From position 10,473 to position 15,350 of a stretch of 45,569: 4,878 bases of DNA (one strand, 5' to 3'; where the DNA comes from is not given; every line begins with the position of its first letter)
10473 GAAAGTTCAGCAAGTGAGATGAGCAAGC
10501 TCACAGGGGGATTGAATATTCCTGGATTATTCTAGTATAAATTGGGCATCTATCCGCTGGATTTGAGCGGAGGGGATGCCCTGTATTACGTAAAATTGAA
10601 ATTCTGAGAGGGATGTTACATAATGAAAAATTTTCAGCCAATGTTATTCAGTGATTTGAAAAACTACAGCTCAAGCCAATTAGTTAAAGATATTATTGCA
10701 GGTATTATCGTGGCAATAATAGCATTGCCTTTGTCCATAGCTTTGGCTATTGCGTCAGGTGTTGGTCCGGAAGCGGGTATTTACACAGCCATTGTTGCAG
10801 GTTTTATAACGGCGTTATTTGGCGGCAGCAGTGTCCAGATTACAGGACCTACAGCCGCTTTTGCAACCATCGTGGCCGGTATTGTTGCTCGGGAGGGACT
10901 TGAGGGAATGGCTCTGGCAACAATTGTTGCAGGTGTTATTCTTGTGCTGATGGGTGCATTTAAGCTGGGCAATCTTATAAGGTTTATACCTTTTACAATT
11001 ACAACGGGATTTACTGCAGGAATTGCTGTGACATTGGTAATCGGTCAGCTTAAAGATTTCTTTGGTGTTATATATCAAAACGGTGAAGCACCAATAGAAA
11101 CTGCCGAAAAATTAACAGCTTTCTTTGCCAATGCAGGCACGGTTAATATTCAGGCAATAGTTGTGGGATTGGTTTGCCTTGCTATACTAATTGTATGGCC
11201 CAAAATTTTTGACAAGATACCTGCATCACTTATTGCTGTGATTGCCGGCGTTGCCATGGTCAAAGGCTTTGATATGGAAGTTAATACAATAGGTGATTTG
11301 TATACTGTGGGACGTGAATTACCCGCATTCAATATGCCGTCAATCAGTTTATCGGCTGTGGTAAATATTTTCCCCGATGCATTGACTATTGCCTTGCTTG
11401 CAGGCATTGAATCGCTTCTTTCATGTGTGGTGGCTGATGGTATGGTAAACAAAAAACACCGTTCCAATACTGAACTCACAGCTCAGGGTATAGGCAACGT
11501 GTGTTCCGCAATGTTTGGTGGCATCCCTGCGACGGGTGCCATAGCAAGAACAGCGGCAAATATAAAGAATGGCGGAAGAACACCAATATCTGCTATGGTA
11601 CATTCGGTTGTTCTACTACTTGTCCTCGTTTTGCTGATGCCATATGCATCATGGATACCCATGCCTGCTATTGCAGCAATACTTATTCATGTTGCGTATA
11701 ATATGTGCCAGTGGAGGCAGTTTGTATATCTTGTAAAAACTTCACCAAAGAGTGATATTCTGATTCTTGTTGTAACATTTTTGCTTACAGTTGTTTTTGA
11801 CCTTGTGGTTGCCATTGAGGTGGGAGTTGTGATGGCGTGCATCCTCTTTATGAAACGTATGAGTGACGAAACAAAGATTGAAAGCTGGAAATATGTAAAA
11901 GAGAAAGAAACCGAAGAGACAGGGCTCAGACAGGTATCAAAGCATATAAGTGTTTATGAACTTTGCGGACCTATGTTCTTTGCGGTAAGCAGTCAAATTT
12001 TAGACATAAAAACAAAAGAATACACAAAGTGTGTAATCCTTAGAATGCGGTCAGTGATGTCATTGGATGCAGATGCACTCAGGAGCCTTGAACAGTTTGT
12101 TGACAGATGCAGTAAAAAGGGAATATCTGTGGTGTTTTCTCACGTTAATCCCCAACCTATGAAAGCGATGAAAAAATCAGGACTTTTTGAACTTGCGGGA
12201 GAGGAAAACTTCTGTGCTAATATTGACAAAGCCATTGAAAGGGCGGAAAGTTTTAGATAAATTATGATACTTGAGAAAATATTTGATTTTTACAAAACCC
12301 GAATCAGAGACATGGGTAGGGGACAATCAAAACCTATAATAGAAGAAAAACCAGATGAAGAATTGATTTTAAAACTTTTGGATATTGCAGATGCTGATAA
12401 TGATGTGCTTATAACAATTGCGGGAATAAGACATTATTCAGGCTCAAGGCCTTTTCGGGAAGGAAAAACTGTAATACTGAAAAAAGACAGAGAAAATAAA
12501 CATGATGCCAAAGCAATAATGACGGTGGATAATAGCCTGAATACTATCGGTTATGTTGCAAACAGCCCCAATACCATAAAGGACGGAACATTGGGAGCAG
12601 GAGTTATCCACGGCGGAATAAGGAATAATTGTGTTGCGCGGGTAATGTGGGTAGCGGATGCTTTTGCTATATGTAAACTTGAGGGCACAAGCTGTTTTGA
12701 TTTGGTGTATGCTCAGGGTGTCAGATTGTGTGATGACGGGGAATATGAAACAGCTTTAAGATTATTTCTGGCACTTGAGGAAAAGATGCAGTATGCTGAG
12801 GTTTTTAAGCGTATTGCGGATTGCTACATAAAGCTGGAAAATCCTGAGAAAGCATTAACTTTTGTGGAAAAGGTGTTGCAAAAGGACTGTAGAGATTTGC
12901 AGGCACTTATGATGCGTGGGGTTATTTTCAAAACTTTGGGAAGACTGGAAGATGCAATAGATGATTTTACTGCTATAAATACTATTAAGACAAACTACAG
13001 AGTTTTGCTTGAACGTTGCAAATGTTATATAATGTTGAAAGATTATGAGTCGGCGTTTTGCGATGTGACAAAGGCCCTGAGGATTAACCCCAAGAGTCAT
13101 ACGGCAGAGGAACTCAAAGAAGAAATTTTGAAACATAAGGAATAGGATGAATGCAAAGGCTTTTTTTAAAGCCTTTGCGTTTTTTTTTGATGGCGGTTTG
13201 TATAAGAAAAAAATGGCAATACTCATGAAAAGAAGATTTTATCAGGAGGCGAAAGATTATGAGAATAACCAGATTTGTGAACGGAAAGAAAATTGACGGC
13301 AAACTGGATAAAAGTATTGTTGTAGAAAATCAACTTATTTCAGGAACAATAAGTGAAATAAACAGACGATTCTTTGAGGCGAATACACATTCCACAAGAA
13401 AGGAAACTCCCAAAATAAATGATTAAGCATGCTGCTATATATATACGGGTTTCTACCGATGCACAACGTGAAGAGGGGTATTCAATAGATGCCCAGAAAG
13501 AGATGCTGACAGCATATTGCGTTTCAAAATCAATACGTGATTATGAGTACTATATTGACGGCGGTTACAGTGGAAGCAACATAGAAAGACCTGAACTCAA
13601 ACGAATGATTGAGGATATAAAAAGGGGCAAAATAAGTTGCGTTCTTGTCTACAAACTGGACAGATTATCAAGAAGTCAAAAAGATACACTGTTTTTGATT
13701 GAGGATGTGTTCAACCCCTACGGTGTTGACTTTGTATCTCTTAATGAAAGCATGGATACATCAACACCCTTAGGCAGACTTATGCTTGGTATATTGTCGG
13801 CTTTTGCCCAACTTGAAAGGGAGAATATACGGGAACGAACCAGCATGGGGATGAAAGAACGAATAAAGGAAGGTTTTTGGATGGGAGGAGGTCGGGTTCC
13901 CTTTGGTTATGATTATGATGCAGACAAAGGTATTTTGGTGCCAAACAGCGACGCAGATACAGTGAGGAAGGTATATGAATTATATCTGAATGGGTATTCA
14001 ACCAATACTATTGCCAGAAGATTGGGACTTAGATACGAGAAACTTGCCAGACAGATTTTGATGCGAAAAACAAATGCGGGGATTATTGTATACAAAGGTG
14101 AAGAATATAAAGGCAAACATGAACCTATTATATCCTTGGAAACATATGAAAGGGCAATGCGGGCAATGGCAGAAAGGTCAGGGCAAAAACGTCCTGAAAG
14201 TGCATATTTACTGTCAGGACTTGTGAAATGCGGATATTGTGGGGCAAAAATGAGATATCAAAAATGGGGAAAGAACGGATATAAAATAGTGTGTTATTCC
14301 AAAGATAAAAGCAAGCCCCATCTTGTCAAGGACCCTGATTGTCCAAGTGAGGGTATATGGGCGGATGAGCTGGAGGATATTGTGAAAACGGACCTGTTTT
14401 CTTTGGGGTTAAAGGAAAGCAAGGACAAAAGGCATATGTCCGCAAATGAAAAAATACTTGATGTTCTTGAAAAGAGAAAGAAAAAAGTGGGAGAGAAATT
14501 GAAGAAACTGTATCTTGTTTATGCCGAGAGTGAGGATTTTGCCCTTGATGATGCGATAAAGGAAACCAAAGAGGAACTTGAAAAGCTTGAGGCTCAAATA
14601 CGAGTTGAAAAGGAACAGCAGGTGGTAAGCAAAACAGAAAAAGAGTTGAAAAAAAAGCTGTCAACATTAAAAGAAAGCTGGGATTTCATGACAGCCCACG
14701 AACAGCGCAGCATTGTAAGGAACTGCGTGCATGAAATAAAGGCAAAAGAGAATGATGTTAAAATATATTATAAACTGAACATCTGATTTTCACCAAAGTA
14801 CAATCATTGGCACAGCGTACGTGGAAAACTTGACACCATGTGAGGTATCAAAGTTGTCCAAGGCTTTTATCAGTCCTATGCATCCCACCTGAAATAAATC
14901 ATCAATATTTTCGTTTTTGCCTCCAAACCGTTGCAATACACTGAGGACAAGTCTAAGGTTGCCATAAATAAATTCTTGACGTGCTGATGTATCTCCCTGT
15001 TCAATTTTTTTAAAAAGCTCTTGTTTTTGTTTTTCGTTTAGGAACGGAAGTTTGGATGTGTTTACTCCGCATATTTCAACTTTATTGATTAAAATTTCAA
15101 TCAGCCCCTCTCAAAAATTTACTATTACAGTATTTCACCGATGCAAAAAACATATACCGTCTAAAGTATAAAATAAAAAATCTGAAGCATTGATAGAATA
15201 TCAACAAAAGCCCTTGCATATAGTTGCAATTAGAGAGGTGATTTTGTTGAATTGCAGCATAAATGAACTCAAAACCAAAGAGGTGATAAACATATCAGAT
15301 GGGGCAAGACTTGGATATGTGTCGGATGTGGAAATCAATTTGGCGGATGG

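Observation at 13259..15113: Forespore sigma factor gene sigG is broken after about codon 97 and abuts, stop-to-stop, a SpoIVCA-like large serine recombinase: a skin-like geometry in a germ-line gene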

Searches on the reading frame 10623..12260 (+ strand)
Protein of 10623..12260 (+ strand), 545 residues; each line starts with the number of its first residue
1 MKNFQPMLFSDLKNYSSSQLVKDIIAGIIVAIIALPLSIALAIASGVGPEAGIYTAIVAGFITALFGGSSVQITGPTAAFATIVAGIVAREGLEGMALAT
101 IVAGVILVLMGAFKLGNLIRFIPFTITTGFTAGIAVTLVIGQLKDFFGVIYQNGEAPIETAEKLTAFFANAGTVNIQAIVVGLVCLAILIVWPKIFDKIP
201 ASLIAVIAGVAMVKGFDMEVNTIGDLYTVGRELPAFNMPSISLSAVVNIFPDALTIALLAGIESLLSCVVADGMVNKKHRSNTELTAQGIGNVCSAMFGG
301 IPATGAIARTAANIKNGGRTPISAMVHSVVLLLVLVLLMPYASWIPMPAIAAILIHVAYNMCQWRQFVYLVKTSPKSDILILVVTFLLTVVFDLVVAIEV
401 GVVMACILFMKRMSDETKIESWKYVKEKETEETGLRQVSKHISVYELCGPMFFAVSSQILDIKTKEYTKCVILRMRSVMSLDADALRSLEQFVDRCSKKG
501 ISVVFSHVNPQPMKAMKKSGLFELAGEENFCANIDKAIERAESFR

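Call 7: search_protein_families(library=pfam, proteins=[window:10623-12260:+])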
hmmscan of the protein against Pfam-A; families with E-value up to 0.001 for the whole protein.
window:10623-12260:+ (545 aa): 2 families
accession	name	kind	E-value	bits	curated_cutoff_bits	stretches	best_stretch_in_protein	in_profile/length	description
PF00916.26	Sulfate_transp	-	1.9e-82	277.5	23.2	1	20-385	1-380/380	Sulfate permease family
PF01740.26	STAS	-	3.4e-11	43.3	22.6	1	438-536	6-105/106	STAS domain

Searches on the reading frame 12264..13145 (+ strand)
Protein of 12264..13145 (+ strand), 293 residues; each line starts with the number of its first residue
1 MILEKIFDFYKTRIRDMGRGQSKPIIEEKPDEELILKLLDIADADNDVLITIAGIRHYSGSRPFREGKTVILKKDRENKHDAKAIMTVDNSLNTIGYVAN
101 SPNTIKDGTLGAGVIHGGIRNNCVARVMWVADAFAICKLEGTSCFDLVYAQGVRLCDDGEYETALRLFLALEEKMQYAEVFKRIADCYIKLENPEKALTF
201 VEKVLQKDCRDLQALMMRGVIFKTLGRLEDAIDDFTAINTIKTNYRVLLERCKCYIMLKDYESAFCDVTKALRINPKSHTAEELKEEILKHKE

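Call 6: search_protein_families(library=pfam, proteins=[window:12264-13145:+])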
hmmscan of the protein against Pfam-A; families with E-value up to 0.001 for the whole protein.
window:12264-13145:+ (293 aa): 11 families
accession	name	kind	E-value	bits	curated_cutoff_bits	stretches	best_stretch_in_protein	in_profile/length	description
PF07719.23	TPR_2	-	8.4e-13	47.8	27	0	178-208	1-31/34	Tetratricopeptide repeat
PF00515.34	TPR_1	-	9.1e-13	47.9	27.8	0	178-207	1-30/34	Tetratricopeptide repeat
PF14559.12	TPR_19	-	8.9e-09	36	25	1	157-213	3-62/68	Tetratricopeptide repeat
PF13181.12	TPR_8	-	1.1e-07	31.9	25.7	0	183-205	6-28/34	Tetratricopeptide repeat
PF08797.16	HIRAN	-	2.3e-07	31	24.7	1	50-100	6-56/96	HIRAN domain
PF13424.12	TPR_12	-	7.3e-06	26.5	30.1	0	161-206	26-73/77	Tetratricopeptide repeat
PF13371.12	TPR_9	-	1.1e-05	25.7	35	0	187-237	4-54/73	Tetratricopeptide repeat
PF25575.1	TPR_BSK1_C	-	1.7e-05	25.1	42.2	0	229-284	59-116/118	Serine/threonine-protein kinase BSK1-like, TPR repeats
PF12895.13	ANAPC3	-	2e-05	25.2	27.2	0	149-203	27-81/82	Anaphase-promoting complex, cyclosome, subunit 3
PF14853.12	Fis1_TPR_C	-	2.6e-05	24.8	25.3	0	188-224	11-47/53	Fis1 C-terminal tetratricopeptide repeat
PF13432.12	TPR_16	-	0.00087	20.1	32.7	0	186-237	5-56/65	Tetratricopeptide repeat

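Call 9: find_encoding_contigs(protein=window:12264-13145:+, flank=10000, max_places=10)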
Protein window:12264-13145:+ (293 aa): no gene with exactly this product is on record in the collection.

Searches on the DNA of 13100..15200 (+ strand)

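Call 10: search_dna_similar(query=window:13100-15200:+, collection=phages, mode=distant)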
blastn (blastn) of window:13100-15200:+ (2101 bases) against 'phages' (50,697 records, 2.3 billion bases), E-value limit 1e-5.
Records with a match: 18; places in all: 18; records where one place covers at least 80% of the query: 0.
Best place of each record, by identity: 80-90% 2; 60-80% 16.
By first word of the organism name: Streptococcus 9; Bacteriophage 5; Stenotrophomonas 2; Bacillus 2.
By host as written in the record: - 6; Stenotrophomonas maltophilia 2; Streptococcus mitis B6 1; Streptococcus agalactiae CCUG_39096_A 1; Streptococcus agalactiae DE-NI-041 1; Streptococcus agalactiae JN_AR_GBS259 1; Streptococcus canis ERR438806 1; Streptococcus canis ERR438797 1; and 4 more.
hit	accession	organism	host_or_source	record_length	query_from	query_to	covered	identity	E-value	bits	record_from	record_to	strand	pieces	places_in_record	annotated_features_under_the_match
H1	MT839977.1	Bacteriophage sp.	human fecal samples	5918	335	1188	28%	67.0%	5e-21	179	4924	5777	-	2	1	record has no annotation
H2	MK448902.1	Streptococcus phage Javan308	Streptococcus mitis B6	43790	348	730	18%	65.8%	6e-14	87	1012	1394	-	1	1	putative integrase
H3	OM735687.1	Stenotrophomonas phage vB_SmeS_BUCT702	Stenotrophomonas maltophilia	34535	452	817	17%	64.5%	7e-7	64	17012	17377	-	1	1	recombinase family protein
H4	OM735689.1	Stenotrophomonas phage vB_SmeS_BUCT704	Stenotrophomonas maltophilia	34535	452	817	17%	64.5%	7e-7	64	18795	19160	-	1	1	recombinase family protein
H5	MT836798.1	Bacteriophage sp.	human fecal samples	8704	1704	1984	13%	71.4%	4e-29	136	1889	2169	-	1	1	record has no annotation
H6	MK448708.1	Streptococcus phage Javan23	Streptococcus agalactiae CCUG_39096_A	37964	542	730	9%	69.8%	2e-13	85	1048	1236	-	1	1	integrase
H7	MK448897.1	Streptococcus phage Javan28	Streptococcus agalactiae DE-NI-041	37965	542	730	9%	69.8%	2e-13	85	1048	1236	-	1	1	integrase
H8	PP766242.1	Streptococcus phage phiGBSVK-F2_GBSInt11.1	Streptococcus agalactiae JN_AR_GBS259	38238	542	730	9%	69.8%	2e-13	85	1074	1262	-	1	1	integrase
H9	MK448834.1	Streptococcus phage Javan91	Streptococcus canis ERR438806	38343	542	724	9%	68.3%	5e-9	70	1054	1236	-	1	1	DNA invertase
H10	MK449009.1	Streptococcus phage Javan88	Streptococcus canis ERR438797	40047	542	724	9%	68.3%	5e-9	70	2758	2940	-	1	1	DNA invertase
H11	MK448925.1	Streptococcus phage Javan386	Streptococcus parauberis KCTC_11537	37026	545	718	8%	71.3%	5e-15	90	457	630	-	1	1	DNA invertase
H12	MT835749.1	Bacteriophage sp.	human fecal samples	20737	1704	1864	8%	69.1%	6e-8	67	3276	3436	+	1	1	record has no annotation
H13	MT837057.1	Bacteriophage sp.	human fecal samples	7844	1704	1813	5%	74.1%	6e-8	67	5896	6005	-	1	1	record has no annotation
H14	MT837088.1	Bacteriophage sp.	human fecal samples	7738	1704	1804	5%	75.2%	5e-9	71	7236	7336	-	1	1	record has no annotation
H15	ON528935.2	Bacillus phage vB_BteM-A9Y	Bacillus tequilensis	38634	324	426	5%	73.8%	2e-7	65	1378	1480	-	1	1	recombinase family protein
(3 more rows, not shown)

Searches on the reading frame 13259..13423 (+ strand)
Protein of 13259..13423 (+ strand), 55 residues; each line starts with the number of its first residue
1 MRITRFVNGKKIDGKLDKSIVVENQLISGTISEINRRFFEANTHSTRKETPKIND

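Call 60: search_protein_families(library=ncbifam, proteins=[window:13259-13423:+], max_evalue=0.001)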
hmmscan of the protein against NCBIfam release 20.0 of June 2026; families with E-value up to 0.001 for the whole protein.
window:13259-13423:+ (55 aa): 0 families

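Call 88: search_protein_families(library=phrogs, proteins=[window:13259-13423:+], max_evalue=0.01)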
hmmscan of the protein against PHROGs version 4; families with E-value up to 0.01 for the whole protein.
window:13259-13423:+ (55 aa): 0 families

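Call 89: search_protein_families(library=pfam, proteins=[window:13259-13423:+], max_evalue=0.01)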
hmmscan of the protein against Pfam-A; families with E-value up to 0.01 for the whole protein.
window:13259-13423:+ (55 aa): 0 families
